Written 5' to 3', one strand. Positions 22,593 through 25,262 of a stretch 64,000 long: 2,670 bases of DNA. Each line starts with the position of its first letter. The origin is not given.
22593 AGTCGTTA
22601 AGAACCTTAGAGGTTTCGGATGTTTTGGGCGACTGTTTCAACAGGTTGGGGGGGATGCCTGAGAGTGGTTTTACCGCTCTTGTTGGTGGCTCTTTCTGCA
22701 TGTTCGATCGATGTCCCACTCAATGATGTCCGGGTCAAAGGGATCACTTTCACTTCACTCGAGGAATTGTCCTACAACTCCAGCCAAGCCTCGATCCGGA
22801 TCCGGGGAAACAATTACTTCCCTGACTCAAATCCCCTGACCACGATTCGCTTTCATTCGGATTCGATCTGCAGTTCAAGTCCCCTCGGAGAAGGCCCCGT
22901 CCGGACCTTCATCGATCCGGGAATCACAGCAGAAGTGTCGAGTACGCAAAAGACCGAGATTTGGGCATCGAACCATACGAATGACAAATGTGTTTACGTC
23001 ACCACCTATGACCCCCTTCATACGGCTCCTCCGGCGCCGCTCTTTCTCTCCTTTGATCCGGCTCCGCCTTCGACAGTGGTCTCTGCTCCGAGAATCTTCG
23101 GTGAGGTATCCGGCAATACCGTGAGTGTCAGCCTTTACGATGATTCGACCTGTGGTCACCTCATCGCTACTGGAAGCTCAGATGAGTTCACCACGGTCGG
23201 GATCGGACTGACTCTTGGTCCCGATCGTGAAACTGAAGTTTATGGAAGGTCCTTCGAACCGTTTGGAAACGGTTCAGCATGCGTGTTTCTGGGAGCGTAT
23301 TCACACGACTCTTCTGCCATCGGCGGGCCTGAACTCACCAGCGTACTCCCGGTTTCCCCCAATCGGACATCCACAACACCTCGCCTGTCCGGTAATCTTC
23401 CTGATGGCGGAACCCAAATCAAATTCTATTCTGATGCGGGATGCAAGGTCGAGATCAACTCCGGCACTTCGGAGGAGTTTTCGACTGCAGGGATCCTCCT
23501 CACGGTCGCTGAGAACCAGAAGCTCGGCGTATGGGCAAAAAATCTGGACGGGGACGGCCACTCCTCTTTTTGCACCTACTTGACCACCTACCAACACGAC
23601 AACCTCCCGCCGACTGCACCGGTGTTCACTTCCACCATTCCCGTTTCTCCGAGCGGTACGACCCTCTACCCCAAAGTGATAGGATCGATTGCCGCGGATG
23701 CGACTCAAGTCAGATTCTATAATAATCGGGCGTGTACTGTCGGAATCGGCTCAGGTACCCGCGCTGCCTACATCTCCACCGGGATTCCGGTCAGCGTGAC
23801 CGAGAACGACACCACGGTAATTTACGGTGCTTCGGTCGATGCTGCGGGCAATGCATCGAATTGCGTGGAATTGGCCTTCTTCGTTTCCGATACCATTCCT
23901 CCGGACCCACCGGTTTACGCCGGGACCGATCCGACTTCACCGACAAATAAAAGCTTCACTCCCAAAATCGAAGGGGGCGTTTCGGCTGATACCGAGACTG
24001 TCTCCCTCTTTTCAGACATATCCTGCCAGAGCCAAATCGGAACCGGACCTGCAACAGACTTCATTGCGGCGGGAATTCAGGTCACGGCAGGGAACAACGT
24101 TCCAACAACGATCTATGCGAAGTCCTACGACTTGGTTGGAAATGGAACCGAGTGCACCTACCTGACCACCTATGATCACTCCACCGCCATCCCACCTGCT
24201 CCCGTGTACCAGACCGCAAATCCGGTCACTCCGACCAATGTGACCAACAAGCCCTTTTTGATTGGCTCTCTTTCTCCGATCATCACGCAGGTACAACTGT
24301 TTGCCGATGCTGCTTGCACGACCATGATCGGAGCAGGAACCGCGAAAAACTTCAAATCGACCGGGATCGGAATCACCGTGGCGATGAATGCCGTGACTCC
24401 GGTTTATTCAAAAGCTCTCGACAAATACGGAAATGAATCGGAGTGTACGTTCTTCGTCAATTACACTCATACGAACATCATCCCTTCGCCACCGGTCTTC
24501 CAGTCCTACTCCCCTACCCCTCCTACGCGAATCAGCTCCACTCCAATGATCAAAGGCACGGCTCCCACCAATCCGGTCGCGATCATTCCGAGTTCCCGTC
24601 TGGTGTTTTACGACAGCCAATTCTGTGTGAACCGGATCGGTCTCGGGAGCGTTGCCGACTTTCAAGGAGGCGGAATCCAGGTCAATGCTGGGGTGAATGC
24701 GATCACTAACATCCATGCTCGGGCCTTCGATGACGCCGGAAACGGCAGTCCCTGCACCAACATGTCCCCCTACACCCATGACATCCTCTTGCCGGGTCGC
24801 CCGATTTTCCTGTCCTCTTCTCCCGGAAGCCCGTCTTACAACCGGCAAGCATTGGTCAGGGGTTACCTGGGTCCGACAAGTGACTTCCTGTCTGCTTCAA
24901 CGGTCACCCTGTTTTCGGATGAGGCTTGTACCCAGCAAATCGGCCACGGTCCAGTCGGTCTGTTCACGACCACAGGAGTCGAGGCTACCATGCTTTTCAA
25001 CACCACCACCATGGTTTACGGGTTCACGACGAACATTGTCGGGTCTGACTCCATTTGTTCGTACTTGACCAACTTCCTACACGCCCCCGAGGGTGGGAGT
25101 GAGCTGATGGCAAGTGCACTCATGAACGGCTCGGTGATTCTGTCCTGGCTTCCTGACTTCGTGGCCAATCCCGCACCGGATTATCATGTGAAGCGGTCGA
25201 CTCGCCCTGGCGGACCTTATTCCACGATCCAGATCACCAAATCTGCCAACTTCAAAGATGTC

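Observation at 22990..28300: Third giant lipoprotein: about 8 copies of an unrecognised ~100-aa two-Cys repeat followed by about 11 FN3 domains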

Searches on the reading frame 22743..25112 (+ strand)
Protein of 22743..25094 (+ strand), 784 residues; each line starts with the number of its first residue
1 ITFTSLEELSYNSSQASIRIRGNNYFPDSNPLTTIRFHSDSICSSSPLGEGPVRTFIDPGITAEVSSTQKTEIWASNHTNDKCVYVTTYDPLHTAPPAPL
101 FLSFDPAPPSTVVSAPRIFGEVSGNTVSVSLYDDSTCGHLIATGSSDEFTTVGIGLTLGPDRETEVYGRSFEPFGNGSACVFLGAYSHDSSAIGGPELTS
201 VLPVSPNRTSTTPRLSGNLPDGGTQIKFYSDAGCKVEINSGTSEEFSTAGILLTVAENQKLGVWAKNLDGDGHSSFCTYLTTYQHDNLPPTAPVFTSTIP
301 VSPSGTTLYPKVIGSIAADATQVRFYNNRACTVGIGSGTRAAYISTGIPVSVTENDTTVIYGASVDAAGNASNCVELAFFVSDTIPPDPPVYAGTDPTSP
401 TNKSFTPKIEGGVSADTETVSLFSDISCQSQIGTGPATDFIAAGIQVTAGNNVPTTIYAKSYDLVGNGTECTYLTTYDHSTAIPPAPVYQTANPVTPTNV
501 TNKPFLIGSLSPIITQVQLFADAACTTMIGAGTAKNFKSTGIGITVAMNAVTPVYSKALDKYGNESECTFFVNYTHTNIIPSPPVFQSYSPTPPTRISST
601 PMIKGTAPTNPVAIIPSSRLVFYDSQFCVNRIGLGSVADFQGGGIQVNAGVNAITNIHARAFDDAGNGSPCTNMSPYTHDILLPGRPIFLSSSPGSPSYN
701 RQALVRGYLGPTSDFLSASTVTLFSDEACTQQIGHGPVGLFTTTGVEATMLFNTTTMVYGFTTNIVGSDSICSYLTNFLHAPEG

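Call 12: find_homologous_proteins(query=window:23037-25112:+, max_evalue=0.001)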
Query window:23037-25112:+ (692 aa): 2 proteins with E <= 0.001 among 8000 candidates.
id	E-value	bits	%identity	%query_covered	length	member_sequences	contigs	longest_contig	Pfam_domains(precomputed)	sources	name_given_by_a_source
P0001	4.0e-186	639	37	97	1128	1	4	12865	PF05229.22,PF19077.7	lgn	-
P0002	6.5e-82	294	31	88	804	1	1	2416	PF19077.7,PF17936.8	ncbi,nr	ncbi:MAG: Ig-like domain-containing protein, partial [Proteobacteria bacterium]|nr:Ig-like domain-co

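Call 14: search_protein_families(library=pfam, proteins=[P0001, P0002], max_evalue=1)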
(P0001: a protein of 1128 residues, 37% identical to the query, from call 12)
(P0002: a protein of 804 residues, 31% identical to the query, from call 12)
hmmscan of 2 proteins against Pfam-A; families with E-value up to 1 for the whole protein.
P0001 (1128 aa): 6 families
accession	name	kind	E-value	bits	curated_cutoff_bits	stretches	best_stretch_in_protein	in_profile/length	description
PF05229.21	SCPU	-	8.6e-18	65.5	22.4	7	749-810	62-121/138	Spore Coat Protein U domain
PF19077.6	Big_13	-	1.3e-06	29.3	27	2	1039-1117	19-97/102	Bacterial Ig-like domain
PF16129.10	DUF4841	-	0.022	15.5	25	0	866-876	4-14/69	Domain of unknown function (DUF4841)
PF16146.10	DUF4854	-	0.05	14.4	28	0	590-647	17-71/102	Domain of unknown function (DUF4854)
PF25788.1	Ig_Rha78A_N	-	0.29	11.9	27.4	1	946-1023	17-98/105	Rha78A-like, N-terminal immunoglobulin domain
PF20127.4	DUF6517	-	0.39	11.1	23.9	0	204-232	33-63/187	Family of unknown function (DUF6517)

P0002 (804 aa): 3 families
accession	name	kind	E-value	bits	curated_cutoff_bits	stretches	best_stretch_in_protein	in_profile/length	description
PF17936.7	Big_6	-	2.6e-53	178.6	27.6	8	105-176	7-75/83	Bacterial Ig domain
PF19077.6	Big_13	-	8e-20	71.7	27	6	110-179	26-95/102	Bacterial Ig-like domain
PF02986.19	Fn_bind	-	0.0039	17.3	21.2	0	464-485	14-34/38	Fibronectin binding repeat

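Call 15: search_protein_families(library=ncbifam, proteins=[P0001, P0002], max_evalue=1)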
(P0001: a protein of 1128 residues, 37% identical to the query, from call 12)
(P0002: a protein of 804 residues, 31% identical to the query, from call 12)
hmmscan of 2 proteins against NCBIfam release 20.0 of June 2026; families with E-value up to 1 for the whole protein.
P0001 (1128 aa): 3 families
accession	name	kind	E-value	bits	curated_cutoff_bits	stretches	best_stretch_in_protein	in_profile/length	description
NF047446.1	barrel_OmpL47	domain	3.1e-12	46.8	40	2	952-1025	8-68/68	OmpL47-type beta-barrel domain-containing protein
NF041611.1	exoglucan_CbhB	equivalog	0.00019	19.6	1950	2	923-1120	700-884/997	exoglucanase CbhB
NF008769.0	PRK11798.2-5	equivalog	0.0078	16.2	135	0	108-152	73-116/144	ClpXP protease specificity-enhancing factor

P0002 (804 aa): 4 families
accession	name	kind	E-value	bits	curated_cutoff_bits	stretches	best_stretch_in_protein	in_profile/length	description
NF040520.1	Ig_like_BLP2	equivalog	5e-39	134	750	4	297-680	172-517/730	Ig-like repeat protein Blp2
NF033510.3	Ca_tandemer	repeat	8.8e-22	77.3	50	8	676-753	11-96/96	Ca2+-stabilized repeat-containing adhesin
NF047446.1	barrel_OmpL47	domain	1.4e-17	63.9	40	4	152-178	36-62/68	OmpL47-type beta-barrel domain-containing protein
TIGR04549.1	LP_HExxH_w_tonB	subfamily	0.025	13.8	75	0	597-618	105-126/261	substrate import-associated zinc metallohydrolase lipoprotein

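Call 30: find_encoding_contigs(protein=P0001, flank=10000, max_places=4)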
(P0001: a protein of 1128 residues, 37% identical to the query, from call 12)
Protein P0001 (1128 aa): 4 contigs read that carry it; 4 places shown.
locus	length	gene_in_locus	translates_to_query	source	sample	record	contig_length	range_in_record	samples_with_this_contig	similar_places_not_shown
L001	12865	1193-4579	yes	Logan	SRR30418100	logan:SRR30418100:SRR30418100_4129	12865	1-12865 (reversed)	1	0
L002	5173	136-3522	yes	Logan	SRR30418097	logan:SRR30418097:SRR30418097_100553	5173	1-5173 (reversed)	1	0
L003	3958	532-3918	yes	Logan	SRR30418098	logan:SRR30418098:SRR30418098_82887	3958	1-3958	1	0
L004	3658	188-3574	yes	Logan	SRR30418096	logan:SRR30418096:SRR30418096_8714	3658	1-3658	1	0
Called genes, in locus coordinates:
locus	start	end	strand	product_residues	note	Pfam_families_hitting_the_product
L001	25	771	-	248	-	PF00106:adh_short, PF08659:KR, PF13561:adh_short_C2, PF23441:SDR (weak)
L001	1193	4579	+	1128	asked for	PF05229:SCPU (faint), PF19077:Big_13 (faint)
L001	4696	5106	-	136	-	PF21157:DksA_N, PF01258:zf-dskA_traR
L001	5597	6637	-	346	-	-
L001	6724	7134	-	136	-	PF21157:DksA_N (weak), PF01258:zf-dskA_traR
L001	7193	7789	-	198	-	PF00025:Arf (weak)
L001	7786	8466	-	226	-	PF21176:RecR_HhH, PF01751:Toprim, PF13662:Toprim_4, PF21175:RecR_C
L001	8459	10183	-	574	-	PF05496:RuvB_N (faint), PF13177:DNA_pol3_delta2, PF00004:AAA, PF22608:DNAX_ATPase_lid, PF12169:DNA_pol3_gamma3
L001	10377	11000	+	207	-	PF01035:DNA_binding_1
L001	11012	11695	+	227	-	PF01569:PAP2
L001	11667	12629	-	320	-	-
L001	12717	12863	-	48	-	?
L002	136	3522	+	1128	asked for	PF05229:SCPU (faint), PF19077:Big_13 (faint)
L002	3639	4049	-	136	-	PF21157:DksA_N, PF01258:zf-dskA_traR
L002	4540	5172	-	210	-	?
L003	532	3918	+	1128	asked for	PF05229:SCPU (faint), PF19077:Big_13 (faint)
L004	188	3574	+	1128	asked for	PF05229:SCPU (faint), PF19077:Big_13 (faint)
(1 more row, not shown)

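Call 73: search_protein_families(library=phrogs, proteins=[window:22743-25094:+], max_evalue=0.1)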
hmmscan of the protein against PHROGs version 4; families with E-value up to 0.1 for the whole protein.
window:22743-25094:+ (784 aa): 0 families

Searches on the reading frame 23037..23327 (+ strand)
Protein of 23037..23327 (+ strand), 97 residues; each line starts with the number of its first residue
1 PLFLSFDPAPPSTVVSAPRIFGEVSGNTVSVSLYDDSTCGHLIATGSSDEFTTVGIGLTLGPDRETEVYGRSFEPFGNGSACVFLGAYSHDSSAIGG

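Call 11: search_protein_families(library=pfam, proteins=[window:23037-23327:+], max_evalue=10)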
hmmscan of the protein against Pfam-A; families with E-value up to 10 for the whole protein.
seq(97 aa): 1 family
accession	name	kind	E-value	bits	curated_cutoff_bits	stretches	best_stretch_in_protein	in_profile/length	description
PF05229.21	SCPU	-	0.096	13.5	22.4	1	24-73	75-121/138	Spore Coat Protein U domain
